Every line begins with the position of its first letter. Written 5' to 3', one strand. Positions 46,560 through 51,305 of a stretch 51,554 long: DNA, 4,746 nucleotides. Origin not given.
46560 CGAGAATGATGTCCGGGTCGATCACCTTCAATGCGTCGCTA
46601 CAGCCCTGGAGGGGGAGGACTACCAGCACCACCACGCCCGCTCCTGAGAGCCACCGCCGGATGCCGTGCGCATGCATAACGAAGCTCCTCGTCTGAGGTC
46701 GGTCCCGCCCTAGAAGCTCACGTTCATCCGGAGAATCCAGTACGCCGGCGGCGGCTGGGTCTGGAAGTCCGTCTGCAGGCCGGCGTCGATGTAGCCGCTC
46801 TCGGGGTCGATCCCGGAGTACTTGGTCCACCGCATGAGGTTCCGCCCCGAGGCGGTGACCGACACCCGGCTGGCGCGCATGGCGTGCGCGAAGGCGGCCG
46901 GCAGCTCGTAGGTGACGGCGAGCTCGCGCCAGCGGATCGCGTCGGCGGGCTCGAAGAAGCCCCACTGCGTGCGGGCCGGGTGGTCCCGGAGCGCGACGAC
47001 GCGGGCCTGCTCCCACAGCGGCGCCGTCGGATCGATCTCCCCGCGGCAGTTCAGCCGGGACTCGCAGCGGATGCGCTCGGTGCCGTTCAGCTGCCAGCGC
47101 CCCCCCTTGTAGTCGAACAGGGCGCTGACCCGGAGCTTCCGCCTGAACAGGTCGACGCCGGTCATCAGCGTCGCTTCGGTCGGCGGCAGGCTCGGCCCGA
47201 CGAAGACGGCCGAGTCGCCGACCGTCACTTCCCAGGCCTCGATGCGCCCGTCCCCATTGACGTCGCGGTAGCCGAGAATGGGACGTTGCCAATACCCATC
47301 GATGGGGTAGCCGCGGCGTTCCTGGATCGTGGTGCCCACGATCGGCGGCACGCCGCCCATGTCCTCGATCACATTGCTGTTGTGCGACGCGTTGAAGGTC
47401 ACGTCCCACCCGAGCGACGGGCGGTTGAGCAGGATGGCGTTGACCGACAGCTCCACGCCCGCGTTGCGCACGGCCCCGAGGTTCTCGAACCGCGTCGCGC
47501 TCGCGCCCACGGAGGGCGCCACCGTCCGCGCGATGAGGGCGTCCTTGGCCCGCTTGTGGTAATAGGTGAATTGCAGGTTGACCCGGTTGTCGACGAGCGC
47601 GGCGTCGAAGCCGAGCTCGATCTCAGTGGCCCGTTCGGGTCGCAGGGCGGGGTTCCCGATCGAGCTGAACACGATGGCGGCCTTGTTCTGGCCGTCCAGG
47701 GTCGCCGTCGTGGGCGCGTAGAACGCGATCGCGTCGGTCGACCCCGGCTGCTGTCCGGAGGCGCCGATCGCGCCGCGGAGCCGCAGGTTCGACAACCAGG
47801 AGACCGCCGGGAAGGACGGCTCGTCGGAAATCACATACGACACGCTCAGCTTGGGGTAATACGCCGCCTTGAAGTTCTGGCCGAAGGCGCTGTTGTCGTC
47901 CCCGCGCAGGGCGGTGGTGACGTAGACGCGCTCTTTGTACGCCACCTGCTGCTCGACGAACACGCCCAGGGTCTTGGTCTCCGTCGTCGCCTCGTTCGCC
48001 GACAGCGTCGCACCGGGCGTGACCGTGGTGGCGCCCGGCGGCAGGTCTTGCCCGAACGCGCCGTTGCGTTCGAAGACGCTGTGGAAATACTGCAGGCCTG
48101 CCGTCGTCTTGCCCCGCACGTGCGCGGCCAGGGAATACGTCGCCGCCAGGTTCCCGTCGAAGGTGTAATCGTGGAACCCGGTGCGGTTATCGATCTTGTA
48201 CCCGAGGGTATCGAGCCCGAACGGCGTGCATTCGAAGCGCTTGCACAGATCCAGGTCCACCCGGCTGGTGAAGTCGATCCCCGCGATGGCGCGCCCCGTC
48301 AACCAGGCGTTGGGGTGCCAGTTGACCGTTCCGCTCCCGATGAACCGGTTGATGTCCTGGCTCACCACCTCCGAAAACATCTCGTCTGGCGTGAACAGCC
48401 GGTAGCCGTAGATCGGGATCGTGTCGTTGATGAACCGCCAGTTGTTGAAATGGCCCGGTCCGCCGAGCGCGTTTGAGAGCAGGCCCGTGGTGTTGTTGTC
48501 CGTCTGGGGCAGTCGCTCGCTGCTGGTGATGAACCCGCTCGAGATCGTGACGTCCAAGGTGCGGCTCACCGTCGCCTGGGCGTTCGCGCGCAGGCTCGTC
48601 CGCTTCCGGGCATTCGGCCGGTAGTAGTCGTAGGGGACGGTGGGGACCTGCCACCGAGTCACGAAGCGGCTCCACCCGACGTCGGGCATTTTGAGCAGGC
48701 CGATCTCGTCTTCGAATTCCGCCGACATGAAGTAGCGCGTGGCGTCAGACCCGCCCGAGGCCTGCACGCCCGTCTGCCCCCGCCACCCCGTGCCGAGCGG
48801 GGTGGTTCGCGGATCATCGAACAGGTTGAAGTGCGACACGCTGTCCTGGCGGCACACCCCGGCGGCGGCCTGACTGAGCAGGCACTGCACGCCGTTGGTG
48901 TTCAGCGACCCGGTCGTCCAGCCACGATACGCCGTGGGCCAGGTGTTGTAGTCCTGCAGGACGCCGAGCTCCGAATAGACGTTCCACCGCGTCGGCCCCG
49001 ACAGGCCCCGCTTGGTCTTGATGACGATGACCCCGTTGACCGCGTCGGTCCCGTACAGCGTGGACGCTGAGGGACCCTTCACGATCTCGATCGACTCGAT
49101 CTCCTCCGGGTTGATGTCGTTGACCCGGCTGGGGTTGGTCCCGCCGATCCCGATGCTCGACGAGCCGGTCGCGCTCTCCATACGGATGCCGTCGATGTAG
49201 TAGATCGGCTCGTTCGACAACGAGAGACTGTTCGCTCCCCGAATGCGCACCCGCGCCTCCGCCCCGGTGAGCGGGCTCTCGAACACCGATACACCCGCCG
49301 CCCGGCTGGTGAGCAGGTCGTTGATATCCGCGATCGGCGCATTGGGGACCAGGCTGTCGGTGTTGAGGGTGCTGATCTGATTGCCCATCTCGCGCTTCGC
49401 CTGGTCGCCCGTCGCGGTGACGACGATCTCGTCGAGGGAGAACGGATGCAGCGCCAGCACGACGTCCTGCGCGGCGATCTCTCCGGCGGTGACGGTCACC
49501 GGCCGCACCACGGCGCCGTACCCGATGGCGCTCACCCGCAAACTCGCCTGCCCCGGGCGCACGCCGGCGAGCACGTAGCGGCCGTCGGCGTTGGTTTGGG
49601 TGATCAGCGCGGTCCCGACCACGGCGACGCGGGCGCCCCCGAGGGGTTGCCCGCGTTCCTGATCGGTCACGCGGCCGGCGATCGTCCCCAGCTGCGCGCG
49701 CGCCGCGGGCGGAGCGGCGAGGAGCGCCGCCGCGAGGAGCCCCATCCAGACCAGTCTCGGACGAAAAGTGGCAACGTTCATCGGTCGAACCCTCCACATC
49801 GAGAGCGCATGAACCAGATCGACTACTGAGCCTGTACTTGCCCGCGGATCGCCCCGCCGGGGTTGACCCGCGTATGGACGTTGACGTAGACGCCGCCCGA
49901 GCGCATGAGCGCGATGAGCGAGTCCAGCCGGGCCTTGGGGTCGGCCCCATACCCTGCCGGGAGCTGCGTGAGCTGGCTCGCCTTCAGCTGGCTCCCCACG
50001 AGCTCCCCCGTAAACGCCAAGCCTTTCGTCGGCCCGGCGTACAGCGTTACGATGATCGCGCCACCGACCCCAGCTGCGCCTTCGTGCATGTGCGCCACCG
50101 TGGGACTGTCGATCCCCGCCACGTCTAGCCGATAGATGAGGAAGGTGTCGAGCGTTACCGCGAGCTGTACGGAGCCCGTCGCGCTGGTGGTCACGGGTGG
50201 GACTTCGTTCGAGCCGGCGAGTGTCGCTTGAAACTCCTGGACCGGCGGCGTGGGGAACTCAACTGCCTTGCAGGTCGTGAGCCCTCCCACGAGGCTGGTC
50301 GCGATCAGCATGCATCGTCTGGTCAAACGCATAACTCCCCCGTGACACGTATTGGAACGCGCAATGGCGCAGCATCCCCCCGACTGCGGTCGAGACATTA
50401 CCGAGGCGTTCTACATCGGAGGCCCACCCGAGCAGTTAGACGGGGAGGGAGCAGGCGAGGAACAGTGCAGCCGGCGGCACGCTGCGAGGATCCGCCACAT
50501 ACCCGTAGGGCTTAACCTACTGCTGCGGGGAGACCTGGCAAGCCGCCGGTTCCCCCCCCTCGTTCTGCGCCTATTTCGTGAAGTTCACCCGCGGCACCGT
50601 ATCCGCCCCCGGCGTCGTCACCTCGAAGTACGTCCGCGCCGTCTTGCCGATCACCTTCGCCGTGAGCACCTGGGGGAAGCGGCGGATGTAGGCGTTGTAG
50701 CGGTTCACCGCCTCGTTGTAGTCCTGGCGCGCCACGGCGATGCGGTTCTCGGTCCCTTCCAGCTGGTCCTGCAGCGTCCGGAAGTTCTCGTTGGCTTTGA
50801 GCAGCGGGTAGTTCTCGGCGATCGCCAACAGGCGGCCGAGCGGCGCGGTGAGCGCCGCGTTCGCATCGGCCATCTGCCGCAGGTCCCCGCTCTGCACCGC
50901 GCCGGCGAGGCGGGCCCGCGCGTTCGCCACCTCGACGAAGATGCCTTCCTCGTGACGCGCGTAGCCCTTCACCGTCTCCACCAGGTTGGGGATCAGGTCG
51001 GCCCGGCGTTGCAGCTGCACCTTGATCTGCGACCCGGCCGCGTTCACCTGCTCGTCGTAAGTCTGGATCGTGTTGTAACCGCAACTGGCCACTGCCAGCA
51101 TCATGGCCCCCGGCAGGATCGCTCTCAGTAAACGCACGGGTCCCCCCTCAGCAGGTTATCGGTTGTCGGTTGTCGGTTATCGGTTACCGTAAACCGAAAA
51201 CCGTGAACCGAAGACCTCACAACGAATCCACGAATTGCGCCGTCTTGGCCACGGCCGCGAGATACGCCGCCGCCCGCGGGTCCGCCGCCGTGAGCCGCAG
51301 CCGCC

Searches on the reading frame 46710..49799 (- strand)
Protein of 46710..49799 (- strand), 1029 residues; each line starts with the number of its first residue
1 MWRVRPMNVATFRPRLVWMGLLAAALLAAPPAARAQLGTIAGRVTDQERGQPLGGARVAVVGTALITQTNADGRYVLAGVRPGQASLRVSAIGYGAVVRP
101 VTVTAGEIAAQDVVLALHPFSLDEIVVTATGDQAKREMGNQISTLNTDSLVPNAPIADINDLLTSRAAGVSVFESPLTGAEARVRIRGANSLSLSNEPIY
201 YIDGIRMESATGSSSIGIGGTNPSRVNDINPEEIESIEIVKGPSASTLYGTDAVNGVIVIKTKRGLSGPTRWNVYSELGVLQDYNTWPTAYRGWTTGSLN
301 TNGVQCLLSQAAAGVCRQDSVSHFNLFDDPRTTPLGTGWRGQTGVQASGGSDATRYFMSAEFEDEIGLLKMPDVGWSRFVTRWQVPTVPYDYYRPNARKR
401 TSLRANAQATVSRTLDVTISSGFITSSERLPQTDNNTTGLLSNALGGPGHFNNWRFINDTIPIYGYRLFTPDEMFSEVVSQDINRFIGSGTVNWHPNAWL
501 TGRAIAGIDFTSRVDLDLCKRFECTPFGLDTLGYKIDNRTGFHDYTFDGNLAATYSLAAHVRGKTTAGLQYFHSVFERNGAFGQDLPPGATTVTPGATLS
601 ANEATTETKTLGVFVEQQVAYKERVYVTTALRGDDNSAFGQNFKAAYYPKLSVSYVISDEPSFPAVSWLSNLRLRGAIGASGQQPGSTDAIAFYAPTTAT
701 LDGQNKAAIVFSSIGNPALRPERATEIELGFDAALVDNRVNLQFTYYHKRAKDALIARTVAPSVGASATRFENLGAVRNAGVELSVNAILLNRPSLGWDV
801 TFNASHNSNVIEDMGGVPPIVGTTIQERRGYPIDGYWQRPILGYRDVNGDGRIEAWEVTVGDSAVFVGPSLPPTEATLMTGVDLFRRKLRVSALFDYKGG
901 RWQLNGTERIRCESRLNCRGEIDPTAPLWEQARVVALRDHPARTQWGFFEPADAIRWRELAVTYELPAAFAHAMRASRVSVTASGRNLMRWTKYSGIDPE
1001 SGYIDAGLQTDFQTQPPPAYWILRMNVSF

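Call 82: search_protein_families(library=pfam, proteins=[window:46710-49799:-], max_evalue=0.0001)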
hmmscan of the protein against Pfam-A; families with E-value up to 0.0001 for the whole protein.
window:46710-49799:- (1029 aa): 5 families
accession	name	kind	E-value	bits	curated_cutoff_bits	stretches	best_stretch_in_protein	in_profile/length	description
PF00593.30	TonB_dep_Rec_b-barrel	-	2e-23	84.4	27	1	483-823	60-372/436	TonB dependent receptor-like, beta-barrel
PF07715.20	Plug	-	5.1e-17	62.8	23.9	1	136-257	3-107/107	TonB-dependent Receptor Plug Domain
PF13620.12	CarboxypepD_reg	-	8.9e-17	61.7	32.3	1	39-115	1-81/82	Carboxypeptidase regulatory-like domain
PF13715.12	CarbopepD_reg_2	-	2.9e-15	56.5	32.2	1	40-127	1-88/88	CarboxypepD_reg-like domain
PF14905.12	OMP_b-brl_3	-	4.3e-08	33.1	27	1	712-807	206-295/408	Outer membrane protein beta-barrel family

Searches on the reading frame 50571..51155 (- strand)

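Call 82: search_protein_families(library=pfam, proteins=[window:50571-51155:-], max_evalue=0.0001)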
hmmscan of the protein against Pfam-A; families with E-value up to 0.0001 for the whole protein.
window:50571-51155:- (194 aa): 1 family
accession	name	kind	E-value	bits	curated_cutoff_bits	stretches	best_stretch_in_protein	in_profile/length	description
PF04011.17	LemA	-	3.8e-56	189.5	26.2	1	42-192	3-149/149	LemA family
